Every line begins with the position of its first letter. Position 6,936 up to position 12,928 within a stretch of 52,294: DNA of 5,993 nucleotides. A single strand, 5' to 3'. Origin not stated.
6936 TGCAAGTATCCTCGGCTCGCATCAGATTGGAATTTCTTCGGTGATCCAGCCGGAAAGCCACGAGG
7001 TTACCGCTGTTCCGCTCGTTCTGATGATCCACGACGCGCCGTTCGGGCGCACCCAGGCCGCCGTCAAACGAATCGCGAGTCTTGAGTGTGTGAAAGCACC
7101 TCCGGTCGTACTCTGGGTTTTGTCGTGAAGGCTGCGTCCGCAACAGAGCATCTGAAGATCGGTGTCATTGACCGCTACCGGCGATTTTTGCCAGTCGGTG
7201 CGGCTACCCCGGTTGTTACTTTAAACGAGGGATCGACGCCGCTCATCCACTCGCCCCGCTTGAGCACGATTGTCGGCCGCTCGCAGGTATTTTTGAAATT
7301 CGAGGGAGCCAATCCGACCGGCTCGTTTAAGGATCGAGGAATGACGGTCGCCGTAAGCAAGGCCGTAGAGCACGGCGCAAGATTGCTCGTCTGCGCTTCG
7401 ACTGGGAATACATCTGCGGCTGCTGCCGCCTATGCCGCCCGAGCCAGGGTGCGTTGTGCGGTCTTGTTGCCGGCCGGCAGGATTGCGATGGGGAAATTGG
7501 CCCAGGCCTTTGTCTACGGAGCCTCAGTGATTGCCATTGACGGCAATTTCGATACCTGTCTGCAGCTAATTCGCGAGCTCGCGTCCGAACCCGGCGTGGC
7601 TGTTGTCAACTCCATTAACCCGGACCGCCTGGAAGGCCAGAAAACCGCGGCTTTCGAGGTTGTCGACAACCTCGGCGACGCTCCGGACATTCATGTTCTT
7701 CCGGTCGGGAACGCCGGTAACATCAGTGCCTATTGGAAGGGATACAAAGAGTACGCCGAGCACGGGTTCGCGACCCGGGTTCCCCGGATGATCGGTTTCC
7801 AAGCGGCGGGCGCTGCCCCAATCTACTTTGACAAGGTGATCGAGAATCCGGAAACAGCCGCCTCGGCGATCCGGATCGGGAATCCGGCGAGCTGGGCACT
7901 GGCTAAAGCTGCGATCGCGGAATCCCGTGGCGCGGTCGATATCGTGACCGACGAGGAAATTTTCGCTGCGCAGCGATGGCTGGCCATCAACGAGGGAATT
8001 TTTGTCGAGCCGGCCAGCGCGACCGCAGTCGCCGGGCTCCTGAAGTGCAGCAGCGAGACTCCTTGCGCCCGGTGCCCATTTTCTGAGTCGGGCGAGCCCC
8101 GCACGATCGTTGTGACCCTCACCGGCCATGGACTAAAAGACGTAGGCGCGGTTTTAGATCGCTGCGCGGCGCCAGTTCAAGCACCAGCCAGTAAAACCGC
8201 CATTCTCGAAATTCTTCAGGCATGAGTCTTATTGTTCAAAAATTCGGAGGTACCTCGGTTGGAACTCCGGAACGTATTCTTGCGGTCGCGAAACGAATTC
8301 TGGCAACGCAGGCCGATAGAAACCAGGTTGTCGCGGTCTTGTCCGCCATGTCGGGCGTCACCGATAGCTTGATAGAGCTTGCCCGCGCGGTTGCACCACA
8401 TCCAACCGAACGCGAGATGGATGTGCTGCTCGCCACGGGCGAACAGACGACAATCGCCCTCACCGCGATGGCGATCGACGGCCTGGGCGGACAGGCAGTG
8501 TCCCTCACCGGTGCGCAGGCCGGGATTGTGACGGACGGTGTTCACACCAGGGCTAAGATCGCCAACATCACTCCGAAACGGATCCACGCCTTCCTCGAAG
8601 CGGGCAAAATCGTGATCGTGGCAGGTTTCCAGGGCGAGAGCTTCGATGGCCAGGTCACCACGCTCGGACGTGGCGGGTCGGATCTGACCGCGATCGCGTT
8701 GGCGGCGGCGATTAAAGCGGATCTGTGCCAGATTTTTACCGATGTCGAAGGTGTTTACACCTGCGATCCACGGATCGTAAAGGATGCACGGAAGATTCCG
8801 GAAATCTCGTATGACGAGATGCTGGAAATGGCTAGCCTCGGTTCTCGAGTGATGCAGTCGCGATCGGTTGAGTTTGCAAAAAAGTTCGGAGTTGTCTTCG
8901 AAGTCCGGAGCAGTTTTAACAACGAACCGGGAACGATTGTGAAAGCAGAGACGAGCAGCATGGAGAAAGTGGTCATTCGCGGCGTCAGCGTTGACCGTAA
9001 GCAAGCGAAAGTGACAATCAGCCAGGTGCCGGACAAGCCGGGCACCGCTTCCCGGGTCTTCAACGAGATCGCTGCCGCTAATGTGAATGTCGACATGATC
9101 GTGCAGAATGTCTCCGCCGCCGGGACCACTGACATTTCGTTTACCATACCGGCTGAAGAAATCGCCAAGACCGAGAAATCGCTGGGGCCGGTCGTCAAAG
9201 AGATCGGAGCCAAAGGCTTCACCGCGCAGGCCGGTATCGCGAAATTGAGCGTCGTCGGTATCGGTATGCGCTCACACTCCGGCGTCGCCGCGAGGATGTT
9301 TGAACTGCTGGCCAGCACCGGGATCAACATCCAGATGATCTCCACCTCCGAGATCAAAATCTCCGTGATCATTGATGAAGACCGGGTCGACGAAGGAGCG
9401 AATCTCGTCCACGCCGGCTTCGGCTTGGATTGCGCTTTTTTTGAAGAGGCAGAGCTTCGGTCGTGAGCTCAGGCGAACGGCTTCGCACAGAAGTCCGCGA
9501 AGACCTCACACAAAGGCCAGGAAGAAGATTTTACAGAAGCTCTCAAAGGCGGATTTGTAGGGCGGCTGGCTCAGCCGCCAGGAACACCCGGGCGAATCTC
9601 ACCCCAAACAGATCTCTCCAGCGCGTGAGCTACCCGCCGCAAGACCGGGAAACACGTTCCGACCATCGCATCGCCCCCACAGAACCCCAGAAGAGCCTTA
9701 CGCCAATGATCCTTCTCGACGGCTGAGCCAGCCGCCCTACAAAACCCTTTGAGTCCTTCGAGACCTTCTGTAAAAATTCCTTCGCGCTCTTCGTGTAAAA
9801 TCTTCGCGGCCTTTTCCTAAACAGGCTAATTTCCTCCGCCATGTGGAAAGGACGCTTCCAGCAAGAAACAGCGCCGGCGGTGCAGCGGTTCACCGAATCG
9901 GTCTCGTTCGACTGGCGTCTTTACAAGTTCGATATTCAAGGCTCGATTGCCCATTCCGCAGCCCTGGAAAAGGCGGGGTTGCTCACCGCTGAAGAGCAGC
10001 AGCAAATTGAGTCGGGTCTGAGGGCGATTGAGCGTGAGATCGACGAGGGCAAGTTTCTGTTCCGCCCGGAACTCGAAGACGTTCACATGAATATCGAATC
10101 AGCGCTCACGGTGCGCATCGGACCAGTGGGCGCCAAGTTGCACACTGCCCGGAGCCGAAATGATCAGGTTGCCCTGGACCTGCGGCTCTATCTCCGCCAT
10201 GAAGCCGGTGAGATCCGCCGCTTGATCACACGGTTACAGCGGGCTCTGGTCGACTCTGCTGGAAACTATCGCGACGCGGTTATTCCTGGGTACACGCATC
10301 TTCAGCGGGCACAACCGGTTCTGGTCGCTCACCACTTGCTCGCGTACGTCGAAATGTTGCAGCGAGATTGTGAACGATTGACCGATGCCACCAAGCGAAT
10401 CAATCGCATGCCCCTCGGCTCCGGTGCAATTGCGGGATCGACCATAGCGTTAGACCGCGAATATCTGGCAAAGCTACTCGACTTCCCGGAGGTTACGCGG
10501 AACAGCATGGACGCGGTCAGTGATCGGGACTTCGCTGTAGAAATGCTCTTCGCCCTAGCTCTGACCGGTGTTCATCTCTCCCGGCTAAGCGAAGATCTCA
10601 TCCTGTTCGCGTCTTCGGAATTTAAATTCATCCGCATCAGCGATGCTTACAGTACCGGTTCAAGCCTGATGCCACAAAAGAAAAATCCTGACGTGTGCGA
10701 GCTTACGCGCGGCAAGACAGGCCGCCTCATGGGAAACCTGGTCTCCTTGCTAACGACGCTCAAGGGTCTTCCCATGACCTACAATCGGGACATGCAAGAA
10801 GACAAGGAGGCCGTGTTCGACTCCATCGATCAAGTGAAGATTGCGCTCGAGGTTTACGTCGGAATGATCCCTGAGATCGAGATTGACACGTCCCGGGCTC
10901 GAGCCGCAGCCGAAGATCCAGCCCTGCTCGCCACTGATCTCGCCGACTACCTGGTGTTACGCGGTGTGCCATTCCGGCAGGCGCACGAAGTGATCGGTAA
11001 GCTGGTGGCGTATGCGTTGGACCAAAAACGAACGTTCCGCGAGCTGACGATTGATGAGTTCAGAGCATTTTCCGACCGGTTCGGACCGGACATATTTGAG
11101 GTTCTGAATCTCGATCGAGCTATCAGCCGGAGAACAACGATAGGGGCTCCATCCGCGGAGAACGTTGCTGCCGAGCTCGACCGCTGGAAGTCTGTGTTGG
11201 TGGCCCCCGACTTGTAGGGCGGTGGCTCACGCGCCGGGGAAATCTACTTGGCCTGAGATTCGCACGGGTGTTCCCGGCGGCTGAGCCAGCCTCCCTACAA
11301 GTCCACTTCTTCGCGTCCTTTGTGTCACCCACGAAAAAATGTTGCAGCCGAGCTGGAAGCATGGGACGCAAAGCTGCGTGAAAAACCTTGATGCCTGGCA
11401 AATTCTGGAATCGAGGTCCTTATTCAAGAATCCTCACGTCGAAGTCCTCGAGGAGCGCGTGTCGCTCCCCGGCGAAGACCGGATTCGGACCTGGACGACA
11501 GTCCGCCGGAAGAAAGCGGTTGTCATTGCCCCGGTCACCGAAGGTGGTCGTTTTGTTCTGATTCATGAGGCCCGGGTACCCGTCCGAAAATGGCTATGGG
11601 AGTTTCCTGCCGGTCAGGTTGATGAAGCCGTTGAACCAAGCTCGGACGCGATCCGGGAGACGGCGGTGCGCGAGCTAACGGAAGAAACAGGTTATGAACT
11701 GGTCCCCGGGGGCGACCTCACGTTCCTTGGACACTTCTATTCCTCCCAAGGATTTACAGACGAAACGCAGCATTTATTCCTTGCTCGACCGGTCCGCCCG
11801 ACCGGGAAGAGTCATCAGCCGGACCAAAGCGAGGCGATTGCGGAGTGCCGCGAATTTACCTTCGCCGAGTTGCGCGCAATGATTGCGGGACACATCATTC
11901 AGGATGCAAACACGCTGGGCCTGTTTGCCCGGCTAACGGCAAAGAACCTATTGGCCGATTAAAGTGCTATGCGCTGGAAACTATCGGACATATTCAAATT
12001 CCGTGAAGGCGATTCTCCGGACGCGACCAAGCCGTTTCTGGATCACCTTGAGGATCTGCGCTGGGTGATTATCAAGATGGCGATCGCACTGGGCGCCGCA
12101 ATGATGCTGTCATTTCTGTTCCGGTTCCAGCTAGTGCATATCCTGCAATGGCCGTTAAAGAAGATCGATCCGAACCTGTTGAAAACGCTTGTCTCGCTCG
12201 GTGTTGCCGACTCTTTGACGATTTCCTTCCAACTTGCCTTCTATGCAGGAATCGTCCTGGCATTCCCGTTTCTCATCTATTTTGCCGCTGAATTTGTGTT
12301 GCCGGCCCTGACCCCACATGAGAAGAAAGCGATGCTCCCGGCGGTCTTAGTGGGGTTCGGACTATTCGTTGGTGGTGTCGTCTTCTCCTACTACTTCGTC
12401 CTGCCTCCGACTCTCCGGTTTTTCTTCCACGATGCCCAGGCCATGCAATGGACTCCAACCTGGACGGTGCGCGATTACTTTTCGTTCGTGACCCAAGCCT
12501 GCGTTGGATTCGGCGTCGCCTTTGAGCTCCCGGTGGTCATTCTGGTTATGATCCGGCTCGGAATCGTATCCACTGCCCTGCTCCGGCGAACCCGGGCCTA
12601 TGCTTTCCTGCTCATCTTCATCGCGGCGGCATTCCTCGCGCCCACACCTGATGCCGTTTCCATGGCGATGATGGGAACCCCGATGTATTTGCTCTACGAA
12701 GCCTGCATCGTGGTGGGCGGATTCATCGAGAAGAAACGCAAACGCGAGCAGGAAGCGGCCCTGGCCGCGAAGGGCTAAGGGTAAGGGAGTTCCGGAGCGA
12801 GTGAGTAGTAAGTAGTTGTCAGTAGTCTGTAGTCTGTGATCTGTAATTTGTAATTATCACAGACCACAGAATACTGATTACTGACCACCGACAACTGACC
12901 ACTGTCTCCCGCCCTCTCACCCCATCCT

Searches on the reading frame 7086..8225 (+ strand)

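Call 84: search_protein_families(library=pfam, proteins=[window:7086-8225:+], max_evalue=0.00001)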
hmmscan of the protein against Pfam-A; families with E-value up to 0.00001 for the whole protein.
window:7086-8225:+ (379 aa): 1 family
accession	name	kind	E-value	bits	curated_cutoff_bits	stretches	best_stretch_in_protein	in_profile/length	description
PF00291.31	PALP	-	1.8e-70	238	35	1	44-324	1-282/295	Pyridoxal-phosphate dependent enzyme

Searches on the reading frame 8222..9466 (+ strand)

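Call 61: search_protein_families(library=pfam, proteins=[window:8222-9466:+], max_evalue=0.00001)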
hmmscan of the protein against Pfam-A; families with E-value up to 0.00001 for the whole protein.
window:8222-9466:+ (414 aa): 4 families
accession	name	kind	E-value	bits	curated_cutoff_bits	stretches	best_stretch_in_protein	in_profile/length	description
PF00696.33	AA_kinase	-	1.2e-48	166.4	24.9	1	3-222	2-226/234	Amino acid kinase family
PF22468.2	ACT_9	-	9.4e-33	112.2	27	2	342-400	1-61/61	ACT domain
PF01842.31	ACT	-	4.6e-17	61.9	27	1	266-317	3-57/66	ACT domain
PF13840.12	ACT_7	-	3e-15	56.3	27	1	336-394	3-61/65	ACT domain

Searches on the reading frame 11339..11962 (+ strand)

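Call 84: search_protein_families(library=pfam, proteins=[window:11339-11962:+], max_evalue=0.00001)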
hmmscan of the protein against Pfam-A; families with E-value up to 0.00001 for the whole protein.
window:11339-11962:+ (207 aa): 1 family
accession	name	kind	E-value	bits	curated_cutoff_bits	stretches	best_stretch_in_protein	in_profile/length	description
PF00293.34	NUDIX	-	3.2e-15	56.7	21.1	1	57-180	2-119/134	NUDIX domain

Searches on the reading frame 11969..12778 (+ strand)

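Call 61: search_protein_families(library=pfam, proteins=[window:11969-12778:+], max_evalue=0.00001)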
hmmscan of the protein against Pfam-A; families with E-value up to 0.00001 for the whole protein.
window:11969-12778:+ (269 aa): 1 family
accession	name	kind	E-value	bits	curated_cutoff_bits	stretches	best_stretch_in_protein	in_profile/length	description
PF00902.23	TatC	-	6.1e-57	193.2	25.1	1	25-238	1-208/208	Sec-independent protein translocase protein (TatC)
